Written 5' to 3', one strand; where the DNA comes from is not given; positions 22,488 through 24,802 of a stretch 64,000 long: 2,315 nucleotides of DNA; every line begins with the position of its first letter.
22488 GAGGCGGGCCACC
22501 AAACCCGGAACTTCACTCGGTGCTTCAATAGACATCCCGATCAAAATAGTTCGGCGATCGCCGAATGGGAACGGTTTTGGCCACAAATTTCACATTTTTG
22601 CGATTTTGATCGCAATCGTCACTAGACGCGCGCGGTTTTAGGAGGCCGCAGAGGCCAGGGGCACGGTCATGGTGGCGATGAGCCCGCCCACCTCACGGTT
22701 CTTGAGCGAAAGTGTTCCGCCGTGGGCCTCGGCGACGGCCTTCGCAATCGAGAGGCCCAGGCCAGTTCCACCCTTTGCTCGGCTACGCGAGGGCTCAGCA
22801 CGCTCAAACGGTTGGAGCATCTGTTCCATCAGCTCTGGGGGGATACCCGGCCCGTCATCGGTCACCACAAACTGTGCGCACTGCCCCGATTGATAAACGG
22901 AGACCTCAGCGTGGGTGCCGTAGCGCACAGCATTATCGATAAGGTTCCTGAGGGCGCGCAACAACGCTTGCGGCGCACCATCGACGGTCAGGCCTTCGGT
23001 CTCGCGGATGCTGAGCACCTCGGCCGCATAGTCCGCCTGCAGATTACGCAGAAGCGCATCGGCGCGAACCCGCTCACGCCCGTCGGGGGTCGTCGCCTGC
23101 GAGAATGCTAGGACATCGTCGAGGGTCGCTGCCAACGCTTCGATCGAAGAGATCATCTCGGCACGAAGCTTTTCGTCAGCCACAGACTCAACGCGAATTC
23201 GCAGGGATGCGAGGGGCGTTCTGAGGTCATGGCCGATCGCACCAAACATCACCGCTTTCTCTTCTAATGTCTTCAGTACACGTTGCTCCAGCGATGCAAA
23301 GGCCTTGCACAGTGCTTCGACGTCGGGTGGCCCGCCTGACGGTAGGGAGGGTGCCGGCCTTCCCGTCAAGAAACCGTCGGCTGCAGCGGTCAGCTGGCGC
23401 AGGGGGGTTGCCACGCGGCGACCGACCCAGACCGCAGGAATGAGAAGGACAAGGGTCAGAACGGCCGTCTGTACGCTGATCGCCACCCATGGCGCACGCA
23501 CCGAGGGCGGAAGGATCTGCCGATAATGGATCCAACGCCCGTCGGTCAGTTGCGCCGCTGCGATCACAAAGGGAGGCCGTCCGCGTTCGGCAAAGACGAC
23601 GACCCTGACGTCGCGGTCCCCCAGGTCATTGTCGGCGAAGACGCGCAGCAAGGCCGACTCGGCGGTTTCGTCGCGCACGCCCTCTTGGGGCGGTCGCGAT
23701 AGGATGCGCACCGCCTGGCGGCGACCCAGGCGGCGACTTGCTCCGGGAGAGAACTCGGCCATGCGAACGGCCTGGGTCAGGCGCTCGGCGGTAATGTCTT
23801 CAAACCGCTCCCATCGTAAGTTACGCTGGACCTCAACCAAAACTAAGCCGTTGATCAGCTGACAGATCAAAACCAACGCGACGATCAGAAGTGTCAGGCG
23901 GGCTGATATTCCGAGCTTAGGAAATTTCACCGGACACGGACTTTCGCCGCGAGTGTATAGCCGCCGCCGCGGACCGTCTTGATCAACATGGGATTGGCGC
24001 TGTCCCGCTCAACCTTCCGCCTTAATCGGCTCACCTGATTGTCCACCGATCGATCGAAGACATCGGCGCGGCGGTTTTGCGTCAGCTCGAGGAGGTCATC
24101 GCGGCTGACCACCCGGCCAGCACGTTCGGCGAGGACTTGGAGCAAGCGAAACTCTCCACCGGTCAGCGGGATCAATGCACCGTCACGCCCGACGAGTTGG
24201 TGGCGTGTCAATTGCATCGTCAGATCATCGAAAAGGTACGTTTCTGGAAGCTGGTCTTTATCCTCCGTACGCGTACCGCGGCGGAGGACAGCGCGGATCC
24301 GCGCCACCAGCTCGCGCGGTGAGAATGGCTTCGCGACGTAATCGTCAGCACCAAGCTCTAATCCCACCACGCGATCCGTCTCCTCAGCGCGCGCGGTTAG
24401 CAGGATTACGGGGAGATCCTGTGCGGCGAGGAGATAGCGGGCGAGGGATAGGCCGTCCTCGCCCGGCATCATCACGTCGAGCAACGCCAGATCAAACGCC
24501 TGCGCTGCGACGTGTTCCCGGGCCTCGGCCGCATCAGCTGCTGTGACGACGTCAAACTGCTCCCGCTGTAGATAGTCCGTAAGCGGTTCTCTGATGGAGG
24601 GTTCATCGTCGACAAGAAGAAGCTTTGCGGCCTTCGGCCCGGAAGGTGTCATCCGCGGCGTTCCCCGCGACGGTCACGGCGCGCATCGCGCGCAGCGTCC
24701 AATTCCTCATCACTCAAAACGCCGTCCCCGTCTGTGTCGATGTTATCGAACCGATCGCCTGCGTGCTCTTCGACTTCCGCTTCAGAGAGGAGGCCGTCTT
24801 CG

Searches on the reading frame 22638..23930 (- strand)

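Call 3: search_protein_families(library=pfam, proteins=[window:22638-23930:-], max_evalue=0.1)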
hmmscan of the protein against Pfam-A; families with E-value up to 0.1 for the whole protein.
window:22638-23930:- (430 aa): 4 families
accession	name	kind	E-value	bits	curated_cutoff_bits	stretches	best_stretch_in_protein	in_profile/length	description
PF02518.31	HATPase_c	-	1.7e-25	90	26.4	1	320-426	3-110/111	Histidine kinase-, DNA gyrase B-, and HSP90-like ATPase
PF00512.31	HisKA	-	7.3e-06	26.4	26.9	1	228-280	5-64/66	His Kinase A (phospho-acceptor) domain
PF13589.12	HATPase_c_3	-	0.00014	22.4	25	1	325-402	5-86/137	Histidine kinase-, DNA gyrase B-, and HSP90-like ATPase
PF02203.21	TarH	-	0.058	13.7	25.2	0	4-59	3-56/177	Tar ligand binding domain homologue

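Call 4: search_protein_families(library=ncbifam, proteins=[window:22638-23930:-], max_evalue=0.1)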
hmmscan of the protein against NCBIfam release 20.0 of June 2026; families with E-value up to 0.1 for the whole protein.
window:22638-23930:- (430 aa): 82 families (the best 25 are shown)
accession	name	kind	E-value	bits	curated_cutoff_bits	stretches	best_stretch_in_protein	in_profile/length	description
NF007004.0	PRK09467.1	equivalog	1.6e-45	155.8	415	1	11-426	14-437/440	two-component system sensor histidine kinase EnvZ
NF007007.0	PRK09470.1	equivalog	6.2e-37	127.6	486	1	160-427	178-461/463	envelope stress sensor histidine kinase CpxA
NF007898.0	PRK10604.1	equivalog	1.5e-34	120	478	1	156-427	143-425/433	two-component system sensor histidine kinase RstB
TIGR01386.1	cztS_silS_copS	subfamily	1.1e-28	100.5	292.55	1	149-411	166-445/457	heavy metal sensor histidine kinase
TIGR02966.1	phoR_proteo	equivalog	1.7e-28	99.6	334.2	1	231-412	120-322/333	phosphate regulon sensor histidine kinase PhoR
NF012163.2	BaeS_SmeS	equivalog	2.2e-28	99.4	500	1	154-424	169-457/457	sensor histidine kinase efflux regulator BaeS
NF040691.1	MtrAB_MtrB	equivalog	2.3e-28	99.5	450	1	152-426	189-493/507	MtrAB system histidine kinase MtrB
NF008025.0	PRK10755.1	equivalog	9.3e-28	96.9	314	1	156-424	74-355/362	two-component system sensor histidine kinase PmrB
NF007837.0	PRK10549.1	equivalog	1.9e-26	92.8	603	1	156-427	171-460/466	envelope stress sensor histidine kinase BaeS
NF045900.1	HisKinCpxALeg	equivalog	6.2e-26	91.1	800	1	144-424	147-450/451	two-component system sensor histidine kinase CpxA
NF012226.0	AdeS_HK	equivalog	9.6e-26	90.8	500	1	148-414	59-343/353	two-component sensor histidine kinase AdeS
NF008312.0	PRK11100.1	equivalog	1.1e-22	80.5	356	1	154-426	187-475/477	two-component system sensor histidine kinase CreC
NF007664.1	PRK10337.1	equivalog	1.6e-22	79.8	475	1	158-421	164-440/442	quorum sensing histidine kinase QseC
NF033092.0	HK_WalK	equivalog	2.3e-22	79.3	725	1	320-424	486-593/594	cell wall metabolism sensor histidine kinase WalK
NF041735.1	hist_kin_RppB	equivalog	3.5e-22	78.8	400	1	233-422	224-436/438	two-component system sensor histidine kinase RppB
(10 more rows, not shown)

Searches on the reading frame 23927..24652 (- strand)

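Call 3: search_protein_families(library=pfam, proteins=[window:23927-24652:-], max_evalue=0.1)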
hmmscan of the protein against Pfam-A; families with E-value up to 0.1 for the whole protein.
window:23927-24652:- (241 aa): 3 families
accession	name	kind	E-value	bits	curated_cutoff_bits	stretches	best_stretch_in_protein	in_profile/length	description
PF00072.30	Response_reg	-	5.1e-30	104.3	30.2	1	12-120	2-111/111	Response regulator receiver domain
PF00486.34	Trans_reg_C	-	1.7e-22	79.7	26.2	1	161-234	4-77/77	Transcriptional regulatory protein, C terminal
PF21695.3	GlnR_1st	-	0.0041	17.5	27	1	41-121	30-109/111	Transcription regulator GlnR, N-terminal domain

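Call 4: search_protein_families(library=ncbifam, proteins=[window:23927-24652:-], max_evalue=0.1)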
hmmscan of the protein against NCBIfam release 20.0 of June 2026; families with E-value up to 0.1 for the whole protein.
window:23927-24652:- (241 aa): 109 families (the best 25 are shown)
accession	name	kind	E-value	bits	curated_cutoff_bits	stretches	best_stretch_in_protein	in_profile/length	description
NF007005.1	PRK09468.1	equivalog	5.9e-65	219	331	1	8-234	3-231/237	osmolarity response regulator transcription factor OmpR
TIGR02154.1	PhoB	equivalog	8.2e-60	201.9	296.2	1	8-234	2-225/226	phosphate regulon transcriptional regulator PhoB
NF045944.1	ResRegRpaBCyano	equivalog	8.1e-59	198.8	330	1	12-234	1-227/229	response regulator transcription factor RpaB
NF007982.1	PRK10710.1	equivalog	3.4e-57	193.7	380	1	7-237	6-230/235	envelope stress response regulator BaeR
NF040689.1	MtrAB_MtrA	equivalog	4.5e-56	189.6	300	1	12-233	2-217/219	MtrAB system response regulator MtrA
NF008296.0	PRK11083.1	equivalog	7.5e-56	189.1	273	1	8-235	3-226/228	two-component system response regulator CreB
NF010430.0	PRK13856.1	equivalog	9.6e-56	189.2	344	1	10-240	3-233/241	two-component response regulator VirG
NF008034.0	PRK10766.1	equivalog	7.1e-54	182.7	275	1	9-238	3-230/231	two-component system response regulator TorR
NF040534.1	resp_reg_YycF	equivalog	1.2e-53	181.7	340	1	10-234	2-227/231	response regulator YycF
NF008199.0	PRK10955.1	equivalog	1.3e-53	182.3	341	1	9-235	2-229/232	envelope stress response regulator transcription factor CpxR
NF053854.1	RespRegPhoBBctds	equivalog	1.4e-53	181.5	270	1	11-234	1-224/225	two-component system response regulator PhoB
NF041733.1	resp_reg_CseB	equivalog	1.1e-50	172.1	350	1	10-235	2-227/228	two-component system response regulator CseB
NF008378.0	PRK11173.1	equivalog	1.3e-49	168.7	334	1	8-238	3-236/238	two-component system response regulator ArcA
NF033117.2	vanR_ACDEGLN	exception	2.6e-49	167.9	350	1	12-234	2-225/226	VanR-ABDEGLN family response regulator transcription factor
NF007977.0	PRK10701.1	equivalog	1.8e-45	155.3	330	1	10-237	3-236/241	two-component system response regulator RstA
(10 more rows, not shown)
